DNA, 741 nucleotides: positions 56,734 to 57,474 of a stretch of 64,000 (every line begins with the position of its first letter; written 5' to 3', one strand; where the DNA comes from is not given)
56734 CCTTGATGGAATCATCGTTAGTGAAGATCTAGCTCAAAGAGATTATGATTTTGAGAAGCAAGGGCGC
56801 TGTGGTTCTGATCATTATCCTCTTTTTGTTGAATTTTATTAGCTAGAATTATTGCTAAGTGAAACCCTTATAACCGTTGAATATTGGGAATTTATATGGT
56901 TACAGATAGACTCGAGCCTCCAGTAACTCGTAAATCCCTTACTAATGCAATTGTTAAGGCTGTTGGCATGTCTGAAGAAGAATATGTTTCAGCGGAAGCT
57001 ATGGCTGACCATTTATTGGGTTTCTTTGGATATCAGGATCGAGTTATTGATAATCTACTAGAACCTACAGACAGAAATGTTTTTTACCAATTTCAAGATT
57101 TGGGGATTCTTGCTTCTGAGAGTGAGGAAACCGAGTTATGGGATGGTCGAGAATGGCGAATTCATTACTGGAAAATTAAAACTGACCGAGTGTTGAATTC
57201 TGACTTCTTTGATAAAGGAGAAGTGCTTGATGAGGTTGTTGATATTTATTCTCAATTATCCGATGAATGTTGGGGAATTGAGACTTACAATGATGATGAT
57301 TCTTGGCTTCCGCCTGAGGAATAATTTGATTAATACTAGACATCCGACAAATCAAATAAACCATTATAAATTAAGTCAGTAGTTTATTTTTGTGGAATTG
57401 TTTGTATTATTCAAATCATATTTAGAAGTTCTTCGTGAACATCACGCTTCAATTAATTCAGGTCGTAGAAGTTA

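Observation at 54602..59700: tRNA-Asp-proximal cluster: winged-helix proteins, EEP nuclease, acidic ORFans and an Upf1-like SF1 helicase, a candidate nuclease-helicase module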

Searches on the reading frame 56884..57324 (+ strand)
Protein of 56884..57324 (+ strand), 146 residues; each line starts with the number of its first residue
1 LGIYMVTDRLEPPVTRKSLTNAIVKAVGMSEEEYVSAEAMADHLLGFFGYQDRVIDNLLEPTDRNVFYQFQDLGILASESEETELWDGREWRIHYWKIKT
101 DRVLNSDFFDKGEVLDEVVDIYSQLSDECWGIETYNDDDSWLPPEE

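Call 4: search_protein_families(library=pfam, proteins=[window:56884-57324:+], max_evalue=0.1)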
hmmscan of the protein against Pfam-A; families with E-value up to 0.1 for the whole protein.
window:56884-57324:+ (146 aa): 1 family
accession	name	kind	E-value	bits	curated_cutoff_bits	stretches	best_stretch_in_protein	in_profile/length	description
PF19479.4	DUF6015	-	1.8e-32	113.1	27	1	15-120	4-106/140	Family of unknown function (DUF6015)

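Call 5: search_protein_families(library=padloc, proteins=[window:56884-57324:+], max_evalue=0.1)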
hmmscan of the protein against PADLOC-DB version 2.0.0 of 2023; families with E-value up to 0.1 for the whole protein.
window:56884-57324:+ (146 aa): 0 families

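Call 6: search_protein_families(library=ncbifam, proteins=[window:56884-57324:+], max_evalue=0.1)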
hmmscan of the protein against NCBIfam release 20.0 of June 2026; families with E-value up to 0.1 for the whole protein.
window:56884-57324:+ (146 aa): 0 families

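Call 24: find_homologous_proteins(query=window:56884-57324:+, max_evalue=0.001)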
Query window:56884-57324:+ (146 aa): 755 proteins with E <= 0.001 among 763 candidates; the best 120 are listed.
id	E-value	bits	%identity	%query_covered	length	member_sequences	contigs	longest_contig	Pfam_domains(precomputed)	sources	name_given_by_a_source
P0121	4.5e-91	321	100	97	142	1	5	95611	PF19479.6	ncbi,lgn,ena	-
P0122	8.8e-64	232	73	97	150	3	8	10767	PF19479.6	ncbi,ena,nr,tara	ncbi:MAG: hypothetical protein QF460_02500 [Candidatus Nanoarchaeia archaeon]|nr:hypothetical protei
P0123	2.3e-62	228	72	97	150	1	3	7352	PF19479.6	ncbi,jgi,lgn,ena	-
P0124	7.0e-62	226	72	97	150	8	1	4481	PF19479.6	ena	-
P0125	3.4e-60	221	70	97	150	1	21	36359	PF19479.6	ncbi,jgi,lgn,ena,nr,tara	ncbi:MAG: hypothetical protein QF460_00470 [Candidatus Nanoarchaeia archaeon]|jgi:hypothetical prote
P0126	9.0e-60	219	72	92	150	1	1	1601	PF19479.6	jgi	jgi:hypothetical protein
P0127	7.7e-59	216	68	97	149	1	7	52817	PF19479.6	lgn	-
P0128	9.7e-59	216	72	91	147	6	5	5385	PF19479.6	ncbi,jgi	jgi:hypothetical protein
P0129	2.4e-57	211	70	95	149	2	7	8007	PF19479.6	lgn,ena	-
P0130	9.2e-57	209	68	95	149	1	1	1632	PF19479.6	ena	-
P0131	2.0e-55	205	66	97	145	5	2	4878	PF19479.6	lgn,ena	-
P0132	2.7e-54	201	64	95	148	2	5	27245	PF19479.6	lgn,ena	-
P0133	1.1e-52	196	64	93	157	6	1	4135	PF19479.6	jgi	jgi:hypothetical protein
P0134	1.1e-52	196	63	93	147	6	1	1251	PF19479.6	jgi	jgi:hypothetical protein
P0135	5.8e-52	194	65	91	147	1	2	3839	PF19479.6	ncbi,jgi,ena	-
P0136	6.6e-52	194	63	95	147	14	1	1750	PF19479.6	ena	-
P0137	1.8e-50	189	62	95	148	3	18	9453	PF19479.6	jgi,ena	jgi:hypothetical protein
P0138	5.4e-50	187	63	91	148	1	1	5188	PF19479.6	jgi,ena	jgi:hypothetical protein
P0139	8.5e-50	187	61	95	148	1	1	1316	PF19479.6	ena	-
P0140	1.3e-48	183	63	95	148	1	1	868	PF19479.6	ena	-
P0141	1.4e-47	180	62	97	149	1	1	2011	PF19479.6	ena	-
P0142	5.4e-46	174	60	95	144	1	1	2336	PF19479.6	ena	-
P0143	1.8e-45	173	60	95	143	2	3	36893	PF19479.6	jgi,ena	-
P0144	1.4e-38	150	65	69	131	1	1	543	PF19479.6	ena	-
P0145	7.7e-33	132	50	87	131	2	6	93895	PF19479.6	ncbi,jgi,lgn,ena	-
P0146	6.0e-32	129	63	60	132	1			PF19479.6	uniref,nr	uniref:Uncharacterized protein n=1 Tax=uncultured marine group II/III euryarchaeote KM3_15_H06 TaxID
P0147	7.1e-32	129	49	83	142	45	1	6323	PF19479.6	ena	-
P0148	7.6e-32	128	52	83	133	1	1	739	PF19479.6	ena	-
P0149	9.5e-32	128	53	86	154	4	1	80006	PF19479.6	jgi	-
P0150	1.8e-31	127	49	90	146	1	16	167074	PF19479.6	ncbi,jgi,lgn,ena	jgi:hypothetical protein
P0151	1.9e-31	127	52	81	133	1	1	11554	PF19479.6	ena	-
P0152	1.9e-31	127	52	81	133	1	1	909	PF19479.6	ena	-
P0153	2.3e-31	127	56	77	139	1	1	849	PF19479.6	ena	-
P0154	2.8e-31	127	63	60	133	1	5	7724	PF19479.6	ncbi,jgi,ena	jgi:hypothetical protein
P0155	2.9e-31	127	52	81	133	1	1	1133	PF19479.6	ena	-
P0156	3.2e-31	126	56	77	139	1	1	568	PF19479.6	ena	-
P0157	3.3e-31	126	63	60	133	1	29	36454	PF19479.6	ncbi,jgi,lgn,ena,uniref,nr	jgi:hypothetical protein|uniref:Uncharacterized protein n=1 Tax=uncultured marine group II/III eurya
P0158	3.4e-31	126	63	60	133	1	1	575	PF19479.6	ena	-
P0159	3.8e-31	126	52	83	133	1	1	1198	PF19479.6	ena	-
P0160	3.9e-31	126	54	77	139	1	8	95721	PF19479.6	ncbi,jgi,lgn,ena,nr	ncbi:MAG TPA: DUF6015 family protein [Candidatus Poseidoniaceae archaeon]|jgi:hypothetical protein|n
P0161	4.0e-31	126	56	77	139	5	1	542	PF19479.6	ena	-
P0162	4.1e-31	126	55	77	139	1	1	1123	PF19479.6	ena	-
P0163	4.2e-31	126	63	60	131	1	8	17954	PF19479.6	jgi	jgi:hypothetical protein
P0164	4.6e-31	126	55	77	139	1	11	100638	PF19479.6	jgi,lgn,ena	jgi:hypothetical protein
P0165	4.7e-31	126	55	77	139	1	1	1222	PF19479.6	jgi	jgi:hypothetical protein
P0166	5.3e-31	126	54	77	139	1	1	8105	PF19479.6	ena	-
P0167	6.0e-31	126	55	77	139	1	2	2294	PF19479.6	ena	-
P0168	6.3e-31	126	52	83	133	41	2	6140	PF19479.6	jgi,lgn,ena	jgi:uncharacterized protein (DUF2164 family)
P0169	6.3e-31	125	50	86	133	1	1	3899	PF19479.6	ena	-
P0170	6.5e-31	125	55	77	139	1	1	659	PF19479.6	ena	-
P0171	9.4e-31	125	54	77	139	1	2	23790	PF19479.6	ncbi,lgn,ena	-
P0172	1.1e-30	125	54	77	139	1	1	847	PF19479.6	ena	-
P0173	1.2e-30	125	55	77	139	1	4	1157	PF19479.6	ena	-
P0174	1.2e-30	125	61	60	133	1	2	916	PF19479.6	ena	-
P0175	1.2e-30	125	55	77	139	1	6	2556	PF19479.6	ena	-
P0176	1.3e-30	124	54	77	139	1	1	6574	PF19479.6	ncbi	-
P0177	1.5e-30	124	57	79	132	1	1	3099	PF19479.6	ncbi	-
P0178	1.6e-30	124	54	77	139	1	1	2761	PF19479.6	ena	-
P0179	1.6e-30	124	55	77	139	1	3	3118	PF19479.6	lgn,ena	-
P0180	1.6e-30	124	55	80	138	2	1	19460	PF19479.6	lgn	-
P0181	1.6e-30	124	56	79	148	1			PF19479.6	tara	tara:strand:+ start:328 stop:774 length:447 start_codon:yes stop_codon:yes gene_type:complete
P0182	1.6e-30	124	54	77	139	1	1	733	PF19479.6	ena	-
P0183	1.7e-30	124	50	81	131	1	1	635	PF19479.6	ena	-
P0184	1.8e-30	124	49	90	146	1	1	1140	PF19479.6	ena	-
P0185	1.8e-30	124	57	79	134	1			PF19479.6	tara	tara:strand:+ start:148 stop:552 length:405 start_codon:yes stop_codon:yes gene_type:complete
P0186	1.9e-30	124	55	79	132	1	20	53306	PF19479.6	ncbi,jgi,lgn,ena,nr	ncbi:MAG: DUF6015 family protein [Candidatus Thermoplasmatota archaeon]|nr:DUF6015 family protein [C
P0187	1.9e-30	124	52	86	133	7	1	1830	PF19479.6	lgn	-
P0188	1.9e-30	124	55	79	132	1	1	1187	PF19479.6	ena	-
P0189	2.1e-30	124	52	85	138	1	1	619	PF19479.6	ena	-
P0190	2.2e-30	124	48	87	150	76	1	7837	PF19479.6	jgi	-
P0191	2.2e-30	124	54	77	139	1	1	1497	PF19479.6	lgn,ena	-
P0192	2.3e-30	124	52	86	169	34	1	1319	PF19479.6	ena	-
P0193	2.4e-30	124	55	77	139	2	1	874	PF19479.6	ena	-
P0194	2.6e-30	124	51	86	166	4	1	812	PF19479.6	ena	-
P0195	2.8e-30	123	54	77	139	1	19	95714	PF19479.6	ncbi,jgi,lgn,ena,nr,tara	ncbi:MAG: hypothetical protein CMA27_04535 [Euryarchaeota archaeon]|nr:hypothetical protein [Euryarc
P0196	2.9e-30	123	61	60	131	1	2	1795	PF19479.6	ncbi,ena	-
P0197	2.9e-30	123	54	77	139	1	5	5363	PF19479.6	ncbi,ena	-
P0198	3.0e-30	123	57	79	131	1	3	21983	PF19479.6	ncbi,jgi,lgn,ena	-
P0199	3.0e-30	123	54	77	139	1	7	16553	PF19479.6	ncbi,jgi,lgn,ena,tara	tara:strand:- start:279 stop:698 length:420 start_codon:yes stop_codon:yes gene_type:complete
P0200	3.1e-30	123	54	77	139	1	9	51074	PF19479.6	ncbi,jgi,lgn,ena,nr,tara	ncbi:MAG: DUF6015 family protein [Candidatus Thermoplasmatota archaeon]|nr:DUF6015 family protein [C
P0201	3.2e-30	123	50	86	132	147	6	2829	PF19479.6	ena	-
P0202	3.2e-30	123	57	79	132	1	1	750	PF19479.6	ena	-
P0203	3.4e-30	123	50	86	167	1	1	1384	PF19479.6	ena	-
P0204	3.5e-30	123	63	60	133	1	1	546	PF19479.6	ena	-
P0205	3.6e-30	123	51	86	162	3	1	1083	PF19479.6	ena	-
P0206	3.7e-30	123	53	77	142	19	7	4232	PF19479.6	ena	-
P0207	3.8e-30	123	54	77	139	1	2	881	PF19479.6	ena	-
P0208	3.8e-30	123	54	77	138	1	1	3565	PF19479.6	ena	-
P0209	3.8e-30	123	52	77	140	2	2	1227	PF19479.6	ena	-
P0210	4.0e-30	123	63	59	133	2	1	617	PF19479.6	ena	-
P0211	4.1e-30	123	57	79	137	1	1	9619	PF19479.6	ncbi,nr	ncbi:MAG TPA: hypothetical protein HA345_00065 [Candidatus Thalassarchaeaceae archaeon]|nr:MAG TPA: 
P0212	4.5e-30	123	56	79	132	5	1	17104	PF19479.6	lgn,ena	-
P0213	4.5e-30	123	51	86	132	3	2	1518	PF19479.6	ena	-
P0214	4.6e-30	123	55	77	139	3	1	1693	PF19479.6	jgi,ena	-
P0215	4.7e-30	123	54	77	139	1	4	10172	PF19479.6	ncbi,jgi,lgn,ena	-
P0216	5.0e-30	123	56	79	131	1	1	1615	PF19479.6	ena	-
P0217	5.1e-30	123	54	77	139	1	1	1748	PF19479.6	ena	-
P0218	5.2e-30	123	53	77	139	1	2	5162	PF19479.6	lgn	-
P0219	5.2e-30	123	54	77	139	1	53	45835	PF19479.6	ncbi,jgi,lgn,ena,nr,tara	ncbi:MAG: hypothetical protein CMA34_03995 [Euryarchaeota archaeon]|jgi:hypothetical protein|nr:hypo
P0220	5.3e-30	123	60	60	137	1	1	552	PF19479.6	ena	-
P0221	5.7e-30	122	53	77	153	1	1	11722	PF19479.6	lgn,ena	-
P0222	6.0e-30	122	57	79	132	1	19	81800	PF19479.6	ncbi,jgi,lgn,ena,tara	tara:strand:+ start:12386 stop:12784 length:399 start_codon:yes stop_codon:yes gene_type:complete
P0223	6.0e-30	122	53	77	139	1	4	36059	PF19479.6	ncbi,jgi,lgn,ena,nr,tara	ncbi:MAG: hypothetical protein CMB48_06615 [Euryarchaeota archaeon]|nr:hypothetical protein [Euryarc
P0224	6.1e-30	122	55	79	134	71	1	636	PF19479.6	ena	-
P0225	6.1e-30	122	53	77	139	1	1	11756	PF19479.6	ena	-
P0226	6.2e-30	122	48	93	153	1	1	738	PF19479.6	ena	-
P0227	6.2e-30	122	56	79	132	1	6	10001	PF19479.6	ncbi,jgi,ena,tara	tara:strand:- start:965 stop:1363 length:399 start_codon:yes stop_codon:yes gene_type:complete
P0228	6.3e-30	122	56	79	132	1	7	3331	PF19479.6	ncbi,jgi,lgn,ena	-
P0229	6.4e-30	122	56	79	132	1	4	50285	PF19479.6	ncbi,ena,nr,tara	ncbi:MAG: hypothetical protein CMB13_00460 [Euryarchaeota archaeon]|nr:hypothetical protein [Euryarc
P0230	6.5e-30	122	56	79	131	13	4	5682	PF19479.6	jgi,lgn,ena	-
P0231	6.5e-30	122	49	93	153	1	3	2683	PF19479.6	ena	-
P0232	7.1e-30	122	57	79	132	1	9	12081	PF19479.6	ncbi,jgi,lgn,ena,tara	tara:strand:+ start:330 stop:728 length:399 start_codon:yes stop_codon:yes gene_type:complete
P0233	7.3e-30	122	50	88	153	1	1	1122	PF19479.6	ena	-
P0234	7.5e-30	122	50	86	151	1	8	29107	PF19479.6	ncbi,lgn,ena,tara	tara:strand:+ start:384 stop:839 length:456 start_codon:yes stop_codon:yes gene_type:complete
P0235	7.8e-30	122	48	93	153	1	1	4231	PF19479.6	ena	-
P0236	7.9e-30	122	55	79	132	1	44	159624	PF19479.6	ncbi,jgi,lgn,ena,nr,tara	ncbi:MAG: hypothetical protein DBX05_03125 [Candidatus Poseidoniales archaeon]|nr:MAG: hypothetical 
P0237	8.2e-30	122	50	88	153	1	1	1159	PF19479.6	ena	-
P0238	8.2e-30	122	48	91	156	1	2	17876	PF19479.6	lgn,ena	-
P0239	8.3e-30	122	54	79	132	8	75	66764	PF19479.6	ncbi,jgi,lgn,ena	jgi:hypothetical protein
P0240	8.3e-30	122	50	86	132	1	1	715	PF19479.6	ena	-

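Call 25: find_encoding_contigs(protein=P0236, flank=8000, max_places=3)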
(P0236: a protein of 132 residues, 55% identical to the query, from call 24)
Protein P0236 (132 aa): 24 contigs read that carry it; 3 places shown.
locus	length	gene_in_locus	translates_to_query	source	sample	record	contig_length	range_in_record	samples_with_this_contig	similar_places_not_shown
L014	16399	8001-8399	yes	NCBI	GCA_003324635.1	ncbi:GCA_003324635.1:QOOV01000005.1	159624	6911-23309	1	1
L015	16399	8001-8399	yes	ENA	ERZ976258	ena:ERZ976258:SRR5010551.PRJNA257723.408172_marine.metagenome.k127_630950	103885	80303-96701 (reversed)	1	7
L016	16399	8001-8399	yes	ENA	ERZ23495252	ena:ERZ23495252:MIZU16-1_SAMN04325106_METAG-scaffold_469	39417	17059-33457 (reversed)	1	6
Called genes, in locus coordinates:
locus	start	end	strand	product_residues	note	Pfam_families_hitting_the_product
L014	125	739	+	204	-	-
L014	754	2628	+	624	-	PF00012:HSP70, PF06723:MreB_Mbl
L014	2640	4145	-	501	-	PF02789:Peptidase_M17_N, PF00883:Peptidase_M17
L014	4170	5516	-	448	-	PF00246:Peptidase_M14, PF24827:AstE_AspA_cat (faint)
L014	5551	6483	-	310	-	PF01916:DS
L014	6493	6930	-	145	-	PF02675:AdoMet_dc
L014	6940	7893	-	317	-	PF00491:Arginase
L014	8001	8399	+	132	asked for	PF19479:DUF6015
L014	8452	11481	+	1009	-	-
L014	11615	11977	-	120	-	PF01451:LMWPc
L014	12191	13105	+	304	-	PF10609:ParA, PF01656:CbiA, PF02374:ArsA_ATPase (weak), PF09140:MipZ (weak), PF13614:AAA_31 (weak), PF10609:ParA (weak)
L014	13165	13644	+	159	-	PF00254:FKBP_C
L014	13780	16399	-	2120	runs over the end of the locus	PF20773:InhA-like_MAM (faint)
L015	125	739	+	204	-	-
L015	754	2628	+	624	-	PF00012:HSP70, PF06723:MreB_Mbl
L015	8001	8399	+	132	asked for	PF19479:DUF6015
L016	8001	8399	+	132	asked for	PF19479:DUF6015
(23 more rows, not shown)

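Call 26: find_encoding_contigs(protein=P0150, flank=8000, max_places=2)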
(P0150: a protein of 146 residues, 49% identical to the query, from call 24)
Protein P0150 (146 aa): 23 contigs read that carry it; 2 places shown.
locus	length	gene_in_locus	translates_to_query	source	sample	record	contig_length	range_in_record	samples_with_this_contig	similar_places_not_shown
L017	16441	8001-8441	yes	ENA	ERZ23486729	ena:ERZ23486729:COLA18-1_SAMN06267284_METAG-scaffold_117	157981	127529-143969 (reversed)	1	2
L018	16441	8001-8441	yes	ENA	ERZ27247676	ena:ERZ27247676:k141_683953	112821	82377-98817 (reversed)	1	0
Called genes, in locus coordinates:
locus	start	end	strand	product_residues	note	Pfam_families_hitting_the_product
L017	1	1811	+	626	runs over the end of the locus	PF00012:HSP70, PF06723:MreB_Mbl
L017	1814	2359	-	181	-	PF04191:PEMT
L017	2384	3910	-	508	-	PF02789:Peptidase_M17_N, PF00883:Peptidase_M17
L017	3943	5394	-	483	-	PF00246:Peptidase_M14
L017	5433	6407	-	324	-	PF01916:DS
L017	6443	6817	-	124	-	PF02675:AdoMet_dc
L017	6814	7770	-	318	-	PF00491:Arginase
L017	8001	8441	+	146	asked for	PF19479:DUF6015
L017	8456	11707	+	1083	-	-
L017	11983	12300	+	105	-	PF01918:Alba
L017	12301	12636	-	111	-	PF01451:LMWPc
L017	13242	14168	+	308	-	PF10609:ParA, PF01656:CbiA, PF02374:ArsA_ATPase (faint), PF13614:AAA_31 (weak), PF10609:ParA (weak)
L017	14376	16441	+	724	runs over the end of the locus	PF14378:PAP2_3, PF01569:PAP2 (weak)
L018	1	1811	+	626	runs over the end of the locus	PF00012:HSP70, PF06723:MreB_Mbl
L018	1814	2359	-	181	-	PF04191:PEMT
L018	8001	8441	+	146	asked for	PF19479:DUF6015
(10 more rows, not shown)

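Call 27: find_encoding_contigs(protein=P0145, flank=8000, max_places=2)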
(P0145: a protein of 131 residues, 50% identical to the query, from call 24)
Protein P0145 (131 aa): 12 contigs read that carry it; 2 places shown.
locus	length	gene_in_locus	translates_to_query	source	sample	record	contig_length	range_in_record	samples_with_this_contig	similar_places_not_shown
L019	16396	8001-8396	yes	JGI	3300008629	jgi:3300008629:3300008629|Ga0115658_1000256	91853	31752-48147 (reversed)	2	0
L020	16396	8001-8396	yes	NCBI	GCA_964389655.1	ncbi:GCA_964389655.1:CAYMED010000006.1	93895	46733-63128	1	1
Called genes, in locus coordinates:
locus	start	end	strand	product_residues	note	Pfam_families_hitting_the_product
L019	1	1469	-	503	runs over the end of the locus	PF14258:DUF4350 (faint)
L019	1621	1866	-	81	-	PF05239:PRC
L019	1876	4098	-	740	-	PF02359:CDC48_N, PF02933:CDC48_2, PF00004:AAA, PF05496:RuvB_N (weak), PF07728:AAA_5 (weak), PF17862:AAA_lid_3, PF00004:AAA, PF17862:AAA_lid_3, +20 more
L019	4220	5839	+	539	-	PF00171:Aldedh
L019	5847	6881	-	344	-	PF01916:DS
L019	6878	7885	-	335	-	PF00491:Arginase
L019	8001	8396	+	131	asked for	PF19479:DUF6015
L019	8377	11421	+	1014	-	-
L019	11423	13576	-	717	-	PF06550:SPP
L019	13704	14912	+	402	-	PF08245:Mur_ligase_M (weak), PF27239:FOL3_C (faint)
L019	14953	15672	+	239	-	PF22769:DCD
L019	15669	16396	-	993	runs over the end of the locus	PF00270:DEAD, PF04851:ResIII (weak), PF00271:Helicase_C, PF08494:DEAD_assoc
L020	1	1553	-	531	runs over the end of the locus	PF14258:DUF4350 (faint)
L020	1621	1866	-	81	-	PF05239:PRC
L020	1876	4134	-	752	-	PF02359:CDC48_N, PF02933:CDC48_2, PF05496:RuvB_N (weak), PF13191:AAA_16 (weak), PF00004:AAA, PF17862:AAA_lid_3, PF00004:AAA, PF17862:AAA_lid_3, +20 more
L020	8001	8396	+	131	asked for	PF19479:DUF6015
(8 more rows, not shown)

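Call 28: search_protein_families(library=pfam, proteins=[L014:8452-11481:+, L017:8456-11707:+, L019:8377-11421:+], max_evalue=1)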
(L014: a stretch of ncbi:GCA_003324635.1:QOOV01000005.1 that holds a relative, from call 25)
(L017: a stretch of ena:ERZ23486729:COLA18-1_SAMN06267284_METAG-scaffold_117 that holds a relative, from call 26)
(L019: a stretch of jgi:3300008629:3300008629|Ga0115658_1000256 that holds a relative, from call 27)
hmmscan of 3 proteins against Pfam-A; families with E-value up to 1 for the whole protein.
L014:8452-11481:+ (1009 aa): 1 family
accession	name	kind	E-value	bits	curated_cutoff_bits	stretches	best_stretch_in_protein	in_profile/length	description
PF17957.7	Big_7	-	0.59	11.3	24.1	0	874-927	21-70/70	Bacterial Ig domain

L017:8456-11707:+ (1083 aa): 2 families
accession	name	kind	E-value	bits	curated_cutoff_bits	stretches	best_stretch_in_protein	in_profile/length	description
PF24433.1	DUF7556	-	0.047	13.6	27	0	951-965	33-47/56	Family of unknown function (DUF7556)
PF21155.3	VpsT-like_REC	-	0.13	12.9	27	1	270-345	5-75/124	VpsT-like, receiver domain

L019:8377-11421:+ (1014 aa): 1 family
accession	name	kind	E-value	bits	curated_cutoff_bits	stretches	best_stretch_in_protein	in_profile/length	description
PF19077.6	Big_13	-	0.058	14.3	27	0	919-957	58-96/102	Bacterial Ig-like domain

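Call 46: search_solved_structures(query=A5, max_evalue=10, show_alignments=2)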
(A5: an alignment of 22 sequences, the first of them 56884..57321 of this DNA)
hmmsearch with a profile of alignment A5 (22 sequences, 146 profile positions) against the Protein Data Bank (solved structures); distinct sequences matched with E-value up to 10: 0.

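Call 57: predict_structure(alignment_id=A6)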
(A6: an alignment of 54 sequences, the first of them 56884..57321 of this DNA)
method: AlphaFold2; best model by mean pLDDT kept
length: 146 residues; sequences in the alignment: 54
mean_pLDDT: 77.5   pTM: 0.61
mean pLDDT of the five models: 77.5, 77.2, 75.0, 74.7, 73.2
residues with pLDDT >= 90: 61; 70-90: 36; 50-70: 34; < 50: 15
segments of 3 or more residues with pLDDT < 50: 1-9, 115-118
pLDDT, mean of each block of 10 residues (from residue 1): 44 82 91 93 89 90 92 92 88 91 78 52 62 54 55
secondary structure, 60 per line:
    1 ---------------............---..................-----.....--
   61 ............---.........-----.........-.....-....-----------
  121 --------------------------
elements in order: H16-27 H31-48 H61-72 E76-84 E90-98 H100-104 H106-109
